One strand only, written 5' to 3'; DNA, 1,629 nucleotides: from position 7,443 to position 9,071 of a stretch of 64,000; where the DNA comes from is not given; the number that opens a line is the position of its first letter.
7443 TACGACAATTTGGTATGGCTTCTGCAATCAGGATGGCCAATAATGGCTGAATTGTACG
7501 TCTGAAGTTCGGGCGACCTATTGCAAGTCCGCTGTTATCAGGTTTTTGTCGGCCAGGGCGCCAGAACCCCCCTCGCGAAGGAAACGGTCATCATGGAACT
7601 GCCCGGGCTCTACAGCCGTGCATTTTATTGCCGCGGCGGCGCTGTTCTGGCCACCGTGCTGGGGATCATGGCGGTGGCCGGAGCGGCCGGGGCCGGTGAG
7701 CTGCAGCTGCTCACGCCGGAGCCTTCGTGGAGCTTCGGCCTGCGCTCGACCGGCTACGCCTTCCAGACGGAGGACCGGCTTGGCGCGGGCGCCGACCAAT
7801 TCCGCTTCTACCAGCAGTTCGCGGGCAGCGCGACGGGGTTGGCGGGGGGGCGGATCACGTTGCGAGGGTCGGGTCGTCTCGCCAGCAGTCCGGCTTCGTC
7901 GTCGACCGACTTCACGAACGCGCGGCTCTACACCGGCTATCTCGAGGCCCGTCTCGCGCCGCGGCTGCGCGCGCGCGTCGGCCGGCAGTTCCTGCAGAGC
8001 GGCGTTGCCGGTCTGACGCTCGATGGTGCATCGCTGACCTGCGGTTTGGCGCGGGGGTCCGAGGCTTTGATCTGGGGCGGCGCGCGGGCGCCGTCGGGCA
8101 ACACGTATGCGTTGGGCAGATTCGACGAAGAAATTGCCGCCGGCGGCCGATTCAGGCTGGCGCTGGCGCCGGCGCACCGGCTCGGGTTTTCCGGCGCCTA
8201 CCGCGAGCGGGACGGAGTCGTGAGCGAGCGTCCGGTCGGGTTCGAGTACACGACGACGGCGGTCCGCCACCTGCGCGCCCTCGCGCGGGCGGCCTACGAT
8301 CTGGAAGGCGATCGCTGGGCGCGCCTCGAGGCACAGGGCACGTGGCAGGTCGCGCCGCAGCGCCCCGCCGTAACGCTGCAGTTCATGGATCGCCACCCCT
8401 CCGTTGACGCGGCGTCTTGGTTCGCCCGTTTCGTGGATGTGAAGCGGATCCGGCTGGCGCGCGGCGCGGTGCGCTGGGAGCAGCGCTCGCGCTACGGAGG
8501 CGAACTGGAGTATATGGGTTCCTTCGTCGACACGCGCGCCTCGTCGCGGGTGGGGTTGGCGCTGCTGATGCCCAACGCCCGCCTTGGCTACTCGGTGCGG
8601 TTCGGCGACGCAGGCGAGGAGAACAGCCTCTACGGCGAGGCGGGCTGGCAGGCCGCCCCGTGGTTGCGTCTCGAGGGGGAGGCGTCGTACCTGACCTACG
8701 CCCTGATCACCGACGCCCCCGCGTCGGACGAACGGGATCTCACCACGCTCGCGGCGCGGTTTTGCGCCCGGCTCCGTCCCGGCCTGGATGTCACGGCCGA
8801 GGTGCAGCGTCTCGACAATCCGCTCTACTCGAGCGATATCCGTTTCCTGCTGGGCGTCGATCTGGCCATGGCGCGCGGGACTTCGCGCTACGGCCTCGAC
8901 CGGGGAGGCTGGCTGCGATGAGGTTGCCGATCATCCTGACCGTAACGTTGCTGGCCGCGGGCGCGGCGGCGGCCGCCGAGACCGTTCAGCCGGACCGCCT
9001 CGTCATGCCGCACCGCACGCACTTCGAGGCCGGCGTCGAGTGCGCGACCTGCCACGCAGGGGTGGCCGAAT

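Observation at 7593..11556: Porin / 12-heme / 22-heme-lipoprotein operon with the gene order of a porin-cytochrome (Pcc) electron conduit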

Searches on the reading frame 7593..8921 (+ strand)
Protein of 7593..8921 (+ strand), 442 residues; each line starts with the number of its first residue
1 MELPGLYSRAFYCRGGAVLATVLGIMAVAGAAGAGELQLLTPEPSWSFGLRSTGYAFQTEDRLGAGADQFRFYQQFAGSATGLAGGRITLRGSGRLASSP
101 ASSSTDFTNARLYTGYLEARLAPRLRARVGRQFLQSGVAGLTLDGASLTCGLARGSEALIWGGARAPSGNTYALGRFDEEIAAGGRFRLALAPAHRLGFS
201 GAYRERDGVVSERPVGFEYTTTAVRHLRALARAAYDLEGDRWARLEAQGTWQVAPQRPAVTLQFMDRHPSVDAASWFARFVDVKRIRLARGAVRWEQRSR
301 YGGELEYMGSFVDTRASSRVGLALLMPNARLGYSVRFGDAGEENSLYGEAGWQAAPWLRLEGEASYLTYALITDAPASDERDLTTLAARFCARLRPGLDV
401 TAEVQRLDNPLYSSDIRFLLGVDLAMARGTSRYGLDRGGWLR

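Call 4: search_protein_families(library=pfam, proteins=[window:7593-8921:+], max_evalue=0.1)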
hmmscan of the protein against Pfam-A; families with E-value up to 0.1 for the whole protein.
window:7593-8921:+ (442 aa): 0 families

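Call 5: search_protein_families(library=ncbifam, proteins=[window:7593-8921:+], max_evalue=0.1)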
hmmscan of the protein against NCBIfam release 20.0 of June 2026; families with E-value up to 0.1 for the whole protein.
window:7593-8921:+ (442 aa): 0 families

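Call 6: find_homologous_proteins(query=window:7593-8921:+)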
Query window:7593-8921:+ (442 aa): 105 proteins with E <= 0.001 among 8000 candidates.
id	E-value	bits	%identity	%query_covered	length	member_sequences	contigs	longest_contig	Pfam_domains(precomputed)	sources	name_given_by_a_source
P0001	1.7e-269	912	94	100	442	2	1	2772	-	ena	-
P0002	9.0e-255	864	90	100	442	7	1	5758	-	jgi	jgi:hypothetical protein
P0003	9.7e-240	814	86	100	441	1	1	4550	-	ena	-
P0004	1.2e-227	774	81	100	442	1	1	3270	-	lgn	-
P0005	1.1e-215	735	78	100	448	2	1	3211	-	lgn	-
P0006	1.3e-215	735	83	93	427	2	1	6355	-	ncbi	ncbi:MAG: hypothetical protein ACYDIE_13530 [Candidatus Krumholzibacteriia bacterium]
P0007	3.4e-175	601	69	96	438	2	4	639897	-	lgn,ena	-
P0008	8.8e-174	597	68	93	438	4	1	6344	-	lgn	-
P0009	3.9e-168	578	65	91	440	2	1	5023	-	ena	-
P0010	8.7e-166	570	67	91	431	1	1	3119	-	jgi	-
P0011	1.1e-165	570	67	94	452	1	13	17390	-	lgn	-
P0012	1.5e-165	570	68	90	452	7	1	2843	-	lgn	-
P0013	1.3e-163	563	62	96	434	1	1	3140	-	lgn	-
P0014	2.6e-160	552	60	96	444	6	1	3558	-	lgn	-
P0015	4.5e-160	552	66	93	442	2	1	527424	-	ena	-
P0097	2.0e-91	325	46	96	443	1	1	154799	-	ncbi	-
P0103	1.8e-72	263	41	88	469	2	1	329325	-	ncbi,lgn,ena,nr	ncbi:MAG: hypothetical protein KBD56_04645 [Candidatus Eisenbacteria bacterium]|nr:hypothetical prot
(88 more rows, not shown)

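Call 11: find_encoding_contigs(protein=P0007, flank=8000, max_places=2)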
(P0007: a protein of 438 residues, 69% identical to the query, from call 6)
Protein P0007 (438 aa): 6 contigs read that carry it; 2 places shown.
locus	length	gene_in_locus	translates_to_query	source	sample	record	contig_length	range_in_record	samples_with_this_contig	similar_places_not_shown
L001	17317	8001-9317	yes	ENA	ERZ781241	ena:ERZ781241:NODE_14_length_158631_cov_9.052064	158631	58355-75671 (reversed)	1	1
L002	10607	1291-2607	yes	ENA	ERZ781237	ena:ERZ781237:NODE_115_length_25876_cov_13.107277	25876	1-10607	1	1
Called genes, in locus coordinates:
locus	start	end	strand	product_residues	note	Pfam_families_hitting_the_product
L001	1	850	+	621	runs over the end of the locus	PF00672:HAMP, PF00512:HisKA, PF02518:HATPase_c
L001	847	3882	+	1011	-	PF13620:CarboxypepD_reg (weak), PF17210:SdrD_B (weak), PF13229:Beta_helix (faint)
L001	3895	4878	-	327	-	PF21068:ATPgraspMvdD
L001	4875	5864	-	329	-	PF21068:ATPgraspMvdD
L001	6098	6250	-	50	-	PF12559:Inhibitor_I10 (weak)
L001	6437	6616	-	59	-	PF12559:Inhibitor_I10 (faint)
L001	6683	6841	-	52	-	PF12559:Inhibitor_I10 (weak)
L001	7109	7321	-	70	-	PF12559:Inhibitor_I10 (weak)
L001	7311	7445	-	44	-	-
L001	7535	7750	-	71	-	PF12559:Inhibitor_I10 (faint)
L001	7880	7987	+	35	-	-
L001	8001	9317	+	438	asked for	-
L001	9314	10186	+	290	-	PF14522:Cytochrome_C7 (faint), PF22113:Mtrc-MtrF_II-IV_dom (faint), PF14537:Cytochrom_c3_2 (faint)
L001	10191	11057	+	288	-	-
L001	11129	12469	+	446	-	PF00989:PAS, PF08448:PAS_4, PF13426:PAS_9, PF00158:Sigma54_activat, PF14532:Sigma54_activ_2, PF07728:AAA_5, PF25601:AAA_lid_14, PF02954:HTH_8, +2 more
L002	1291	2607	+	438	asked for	-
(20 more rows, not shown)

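Call 12: find_encoding_contigs(protein=P0103, flank=8000, max_places=2)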
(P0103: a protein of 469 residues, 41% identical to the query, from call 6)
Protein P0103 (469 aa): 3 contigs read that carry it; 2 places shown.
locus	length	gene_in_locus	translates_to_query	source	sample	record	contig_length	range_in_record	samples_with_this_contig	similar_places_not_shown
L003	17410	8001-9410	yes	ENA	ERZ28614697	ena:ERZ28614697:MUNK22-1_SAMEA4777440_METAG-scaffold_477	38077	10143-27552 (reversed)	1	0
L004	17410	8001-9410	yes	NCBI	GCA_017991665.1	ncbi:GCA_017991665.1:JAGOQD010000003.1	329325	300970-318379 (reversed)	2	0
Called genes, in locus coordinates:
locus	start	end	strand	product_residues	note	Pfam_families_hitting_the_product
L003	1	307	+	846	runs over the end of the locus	PF00989:PAS (weak), PF13188:PAS_8 (weak), PF13426:PAS_9, PF00512:HisKA, PF02518:HATPase_c, PF00072:Response_reg, PF01627:Hpt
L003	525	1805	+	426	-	PF00890:FAD_binding_2 (weak), PF01134:GIDA (faint), PF01266:DAO (faint), PF03486:HI0933_like, PF22780:HI0933_like_1st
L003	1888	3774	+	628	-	PF13860:FlgD_ig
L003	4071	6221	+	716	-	PF14522:Cytochrome_C7 (faint), PF14537:Cytochrom_c3_2 (weak), PF01292:Ni_hydr_CYTB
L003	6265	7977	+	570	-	PF14522:Cytochrome_C7 (faint), PF22113:Mtrc-MtrF_II-IV_dom (faint), PF09699:Paired_CXXCH_1 (faint), PF13435:Cytochrome_C554 (weak), PF14537:Cytochrom_c3_2 (faint)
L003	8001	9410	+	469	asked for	-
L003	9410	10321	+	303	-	PF02085:Cytochrom_CIII (faint), PF14522:Cytochrome_C7 (faint), PF14537:Cytochrom_c3_2 (faint)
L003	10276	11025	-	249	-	-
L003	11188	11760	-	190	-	PF14537:Cytochrom_c3_2 (faint), PF22113:Mtrc-MtrF_II-IV_dom (faint), PF13435:Cytochrome_C554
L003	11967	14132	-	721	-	PF13520:AA_permease_2, PF00324:AA_permease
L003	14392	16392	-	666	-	PF13520:AA_permease_2, PF00324:AA_permease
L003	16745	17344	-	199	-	PF20046:DUF6448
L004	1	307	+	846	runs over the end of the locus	PF00989:PAS (weak), PF13188:PAS_8 (weak), PF13426:PAS_9, PF00512:HisKA, PF02518:HATPase_c, PF00072:Response_reg, PF01627:Hpt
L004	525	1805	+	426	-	PF00890:FAD_binding_2 (weak), PF01134:GIDA (faint), PF01266:DAO (faint), PF03486:HI0933_like, PF22780:HI0933_like_1st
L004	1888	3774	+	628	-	PF13860:FlgD_ig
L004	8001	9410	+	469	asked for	-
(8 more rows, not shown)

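Call 20: predict_structure(alignment_id=A1)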
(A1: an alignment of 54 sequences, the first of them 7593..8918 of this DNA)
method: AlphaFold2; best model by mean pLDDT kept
length: 442 residues; sequences in the alignment: 54
mean_pLDDT: 86.9   pTM: 0.76
mean pLDDT of the five models: 86.9, 85.5, 85.3, 85.1, 83.8
residues with pLDDT >= 90: 279; 70-90: 102; 50-70: 42; < 50: 19
segments of 3 or more residues with pLDDT < 50: 1-11, 32-38
pLDDT, mean of each block of 10 residues (from residue 1): 38 63 69 49 87 89 83 92 92 83 65 94 96 92 96 95 87 86 97 96 94 96 97 95 96 96 92 75 84 97 97 92 97 93 95 97 95 81 95 93 92 86 89 60 49
secondary structure, 60 per line:
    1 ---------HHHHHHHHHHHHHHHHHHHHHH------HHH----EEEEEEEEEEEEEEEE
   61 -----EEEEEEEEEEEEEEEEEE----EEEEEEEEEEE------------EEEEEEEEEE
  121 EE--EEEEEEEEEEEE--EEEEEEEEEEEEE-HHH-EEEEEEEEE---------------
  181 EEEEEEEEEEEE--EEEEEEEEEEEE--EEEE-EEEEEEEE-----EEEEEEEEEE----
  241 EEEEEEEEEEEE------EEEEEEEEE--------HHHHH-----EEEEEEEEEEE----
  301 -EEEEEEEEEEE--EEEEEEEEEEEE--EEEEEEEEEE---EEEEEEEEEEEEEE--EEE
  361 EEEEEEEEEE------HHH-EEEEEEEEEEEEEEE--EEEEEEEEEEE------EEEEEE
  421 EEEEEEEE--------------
elements in order: H10-31 E45-60 E66-83 E88-98 E111-122 E125-136 E139-151 E157-165 E181-192 E195-206 E209-212 E214-221 E227-236 E241-252 E259-267 H276-280 E286-296 E302-312 E315-326 E329-338 E342-355 E358-370 E381-395 E398-408 E415-428

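Call 22: find_encoding_contigs(protein=P0015, flank=8000, max_places=1)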
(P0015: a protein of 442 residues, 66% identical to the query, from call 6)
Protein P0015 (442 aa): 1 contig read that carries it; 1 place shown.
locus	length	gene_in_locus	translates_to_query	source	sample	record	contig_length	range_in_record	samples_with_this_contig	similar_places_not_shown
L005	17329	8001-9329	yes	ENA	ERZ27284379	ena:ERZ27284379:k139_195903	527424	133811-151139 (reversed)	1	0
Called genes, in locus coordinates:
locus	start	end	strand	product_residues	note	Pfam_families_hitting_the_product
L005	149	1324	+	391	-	PF13173:AAA_14, PF13635:DUF4143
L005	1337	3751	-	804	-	-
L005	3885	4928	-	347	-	PF02661:Fic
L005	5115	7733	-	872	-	PF13860:FlgD_ig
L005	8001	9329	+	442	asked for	-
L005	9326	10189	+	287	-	PF02085:Cytochrom_CIII (faint), PF14537:Cytochrom_c3_2 (faint), PF22113:Mtrc-MtrF_II-IV_dom (weak), PF14522:Cytochrome_C7 (weak)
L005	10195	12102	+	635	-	-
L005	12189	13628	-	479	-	PF00753:Lactamase_B, PF13428:TPR_14 (faint), PF13432:TPR_16 (faint), PF14559:TPR_19 (faint)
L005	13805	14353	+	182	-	-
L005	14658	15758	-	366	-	PF01548:DEDD_Tnp_IS110, PF02371:Transposase_20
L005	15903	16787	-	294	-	PF01545:Cation_efflux, PF16916:ZT_dimer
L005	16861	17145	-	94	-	-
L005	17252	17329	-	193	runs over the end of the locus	-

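Call 23: find_encoding_contigs(protein=P0097, flank=8000, max_places=1)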
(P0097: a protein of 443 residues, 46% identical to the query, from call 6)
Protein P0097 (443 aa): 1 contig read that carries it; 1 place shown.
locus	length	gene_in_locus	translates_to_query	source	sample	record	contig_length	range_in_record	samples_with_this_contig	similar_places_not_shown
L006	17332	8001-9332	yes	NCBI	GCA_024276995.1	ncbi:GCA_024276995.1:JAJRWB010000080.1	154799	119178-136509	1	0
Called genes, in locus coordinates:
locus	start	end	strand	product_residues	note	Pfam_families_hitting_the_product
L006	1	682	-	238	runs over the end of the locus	PF11376:DUF3179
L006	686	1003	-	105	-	PF11376:DUF3179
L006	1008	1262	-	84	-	-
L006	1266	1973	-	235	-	PF04542:Sigma70_r2, PF08281:Sigma70_r4_2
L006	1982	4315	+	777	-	PF03600:CitMHS, PF00939:Na_sulph_symp (weak), PF02080:TrkA_C, PF00939:Na_sulph_symp, PF03600:CitMHS (weak)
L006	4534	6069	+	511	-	PF03264:Cytochrom_NNT (weak), PF14522:Cytochrome_C7 (faint)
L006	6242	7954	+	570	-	PF14522:Cytochrome_C7 (faint), PF22113:Mtrc-MtrF_II-IV_dom (weak), PF02335:Cytochrom_C552 (faint), PF09699:Paired_CXXCH_1 (faint), PF13435:Cytochrome_C554, PF14537:Cytochrom_c3_2 (faint), PF22113:Mtrc-MtrF_II-IV_dom (weak)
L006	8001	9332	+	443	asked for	-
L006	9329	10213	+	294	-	PF14522:Cytochrome_C7 (faint), PF14537:Cytochrom_c3_2 (faint)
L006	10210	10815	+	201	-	PF14522:Cytochrome_C7 (faint), PF02085:Cytochrom_CIII (faint)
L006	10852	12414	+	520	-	PF00672:HAMP, PF00512:HisKA, PF02518:HATPase_c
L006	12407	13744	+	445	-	PF00072:Response_reg, PF00158:Sigma54_activat, PF01078:Mg_chelatase (faint), PF14532:Sigma54_activ_2, PF07728:AAA_5, PF25601:AAA_lid_14, PF02954:HTH_8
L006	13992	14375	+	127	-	-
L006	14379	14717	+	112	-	-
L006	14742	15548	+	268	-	PF13435:Cytochrome_C554 (faint), PF14522:Cytochrome_C7 (faint), PF09699:Paired_CXXCH_1 (faint), PF22113:Mtrc-MtrF_II-IV_dom (weak)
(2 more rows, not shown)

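Call 28: search_solved_structures(query=A1, max_evalue=10)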
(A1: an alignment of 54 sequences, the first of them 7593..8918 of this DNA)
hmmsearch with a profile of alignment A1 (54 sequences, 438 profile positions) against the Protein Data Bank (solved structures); distinct sequences matched with E-value up to 10: 0.

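Call 36: find_related_loci(query=A1, collection=genome_contigs, flank=6000)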
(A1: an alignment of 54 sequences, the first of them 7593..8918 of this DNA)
Query A1 (442 aa) in genome_contigs; peptide patterns used: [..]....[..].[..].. (x = any residue, [..] = any of these).
34 stretches matched a pattern; 25 encode a relative of the query (tblastn E <= 1e-3); 25 distinct loci.
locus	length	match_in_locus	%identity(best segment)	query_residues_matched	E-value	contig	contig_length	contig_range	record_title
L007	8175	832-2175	78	1-442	0e+0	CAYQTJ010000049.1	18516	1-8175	MAG TPA_asm: uncultured Fibrobacteraceae bacterium isolate SRP220891_co4_181 genome assembly, contig: NODE_5107_length_1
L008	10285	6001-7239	68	30-442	5e-167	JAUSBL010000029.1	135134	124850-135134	MAG: Candidatus Latescibacterota bacterium isolate E6_metabat.bin.61 E6_k141_508619, whole genome shotgun sequence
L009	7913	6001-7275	61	18-442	1e-166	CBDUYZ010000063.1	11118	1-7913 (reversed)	MAG TPA_asm: uncultured bacterium isolate SRR21487743_metabat2_30 genome assembly, contig: ERZ25748485.1620, whole genom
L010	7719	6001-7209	54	41-442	4e-136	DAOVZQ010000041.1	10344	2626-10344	MAG TPA_asm: bacterium isolate CSMAG_1813 CSMAG_1813_k141_2124098_length_10344_cov_43.0000, whole genome shotgun sequenc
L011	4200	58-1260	54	42-442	1e-138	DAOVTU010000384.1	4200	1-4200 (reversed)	MAG TPA_asm: Candidatus Krumholzibacteriia bacterium isolate CSMAG_1661 CSMAG_1661_k141_4431162_length_4200_cov_261.0000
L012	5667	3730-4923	58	45-442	2e-133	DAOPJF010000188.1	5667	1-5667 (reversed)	MAG TPA_asm: Candidatus Krumholzibacteriia bacterium isolate AMR_MDS_3284 NODE_15332_length_5667_cov_5.347113, whole gen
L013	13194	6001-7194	53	45-442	6e-133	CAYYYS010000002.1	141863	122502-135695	MAG TPA_asm: uncultured Fibrobacteraceae bacterium isolate binchicken_co65_325 genome assembly, contig: NODE_234_length_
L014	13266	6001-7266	51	15-441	4e-132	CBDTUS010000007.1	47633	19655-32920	MAG TPA_asm: uncultured bacterium isolate SRR7614711_binner13_Refined_44 genome assembly, contig: ERZ23877654.56, whole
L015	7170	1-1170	54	53-442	3e-128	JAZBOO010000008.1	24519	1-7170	MAG: Candidatus Krumholzibacteriia bacterium isolate bin.63 k117_349169, whole genome shotgun sequence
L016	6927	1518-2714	51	44-442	2e-126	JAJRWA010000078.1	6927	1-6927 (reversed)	MAG: Candidatus Krumholzibacteriota bacterium isolate Dive96_bin2.115 k141_1224326, whole genome shotgun sequence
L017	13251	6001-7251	62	23-441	3e-162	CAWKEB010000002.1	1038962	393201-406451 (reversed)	MAG: Candidatus Krumholzibacteria bacterium isolate MFD04716.bin.2.70 genome assembly, contig: contig_25798, whole genom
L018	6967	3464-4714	48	10-431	9e-111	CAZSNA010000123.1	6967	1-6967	MAG TPA_asm: uncultured Fibrobacteraceae bacterium isolate SRP167671_co2_134 genome assembly, contig: NODE_12905_length_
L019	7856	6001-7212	49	41-442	3e-109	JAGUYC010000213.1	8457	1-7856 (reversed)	MAG: Gemmatimonadetes bacterium isolate DeMMO4_6 c_000000048846, whole genome shotgun sequence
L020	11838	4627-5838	49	42-442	3e-108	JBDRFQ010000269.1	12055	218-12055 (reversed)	MAG: Candidatus Eisenbacteria bacterium isolate MEGAHIT-group-1.380 k141_11956567, whole genome shotgun sequence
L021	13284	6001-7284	47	17-442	9e-108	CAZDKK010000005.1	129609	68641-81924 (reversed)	MAG TPA_asm: uncultured bacterium isolate binchicken_co66_46 genome assembly, contig: NODE_231_length_129609_cov_12.4785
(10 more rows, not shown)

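Call 45: search_protein_representatives(alignment_id=A1)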
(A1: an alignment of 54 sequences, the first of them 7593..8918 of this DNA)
Query: 54 sequences, 438 profile positions. Proteins with E-value up to 0.001 (for the whole library): 653; up to 1e-10: 254; up to 1e-30: 47. The best 150 are listed.
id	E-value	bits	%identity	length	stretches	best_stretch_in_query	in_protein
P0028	2.2e-192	656.0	-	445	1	13-437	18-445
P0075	9.9e-181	617.6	-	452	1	13-438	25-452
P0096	4.9e-164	562.6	-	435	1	11-436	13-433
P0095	8.2e-162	555.2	-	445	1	13-430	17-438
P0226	9.6e-155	531.9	-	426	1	20-438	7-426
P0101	4.2e-149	513.3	-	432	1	12-427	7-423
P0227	1.4e-148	511.6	-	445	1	16-438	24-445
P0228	5.6e-148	509.7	-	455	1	8-436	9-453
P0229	5.5e-143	493.2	-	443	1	18-422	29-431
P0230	9.5e-136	469.3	-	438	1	15-437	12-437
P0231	7.1e-134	463.2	-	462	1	10-438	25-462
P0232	1.7e-133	461.9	-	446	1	7-437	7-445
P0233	1.5e-127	442.3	-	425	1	19-438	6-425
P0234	6.0e-122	423.9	-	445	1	18-435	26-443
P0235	6.5e-110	384.2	-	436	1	16-435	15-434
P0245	8.2e-50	186.2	-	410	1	46-419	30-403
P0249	4.4e-42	160.7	-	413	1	45-416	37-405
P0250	1.6e-41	158.8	-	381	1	46-413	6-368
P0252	4.8e-40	154.0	-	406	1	37-424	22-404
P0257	9.3e-35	136.5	-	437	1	46-415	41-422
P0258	1.3e-34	136.0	-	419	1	85-421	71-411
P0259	1.4e-32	129.4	-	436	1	40-416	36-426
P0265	5.4e-30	120.9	-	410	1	40-417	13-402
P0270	7.1e-29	117.1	-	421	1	23-420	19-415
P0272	1.5e-28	116.1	-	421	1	44-420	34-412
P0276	1.8e-27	112.5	-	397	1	60-419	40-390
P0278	4.3e-27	111.3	-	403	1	41-420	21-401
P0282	7.5e-27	110.5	-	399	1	59-427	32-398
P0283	9.7e-27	110.1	-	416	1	50-418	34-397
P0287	2.6e-26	108.7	-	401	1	107-422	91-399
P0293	2.5e-24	102.2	-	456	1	14-417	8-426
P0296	6.5e-24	100.8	-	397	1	65-418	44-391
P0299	1.1e-23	100.1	-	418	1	81-418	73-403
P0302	2.2e-23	99.1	-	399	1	60-428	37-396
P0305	8.2e-23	97.2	-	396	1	117-415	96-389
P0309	3.5e-22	95.1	-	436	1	37-430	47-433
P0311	6.1e-22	94.3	-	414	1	59-419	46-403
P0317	1.4e-21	93.1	-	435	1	39-421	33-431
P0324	1.0e-20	90.3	-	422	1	22-415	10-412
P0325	1.1e-20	90.2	-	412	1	44-425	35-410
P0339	2.4e-19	85.8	-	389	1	97-423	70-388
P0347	4.4e-18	81.6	-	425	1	20-424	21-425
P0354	1.3e-17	80.0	-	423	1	46-419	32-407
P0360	2.9e-17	78.9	-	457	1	44-373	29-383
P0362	3.3e-17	78.7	-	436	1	19-404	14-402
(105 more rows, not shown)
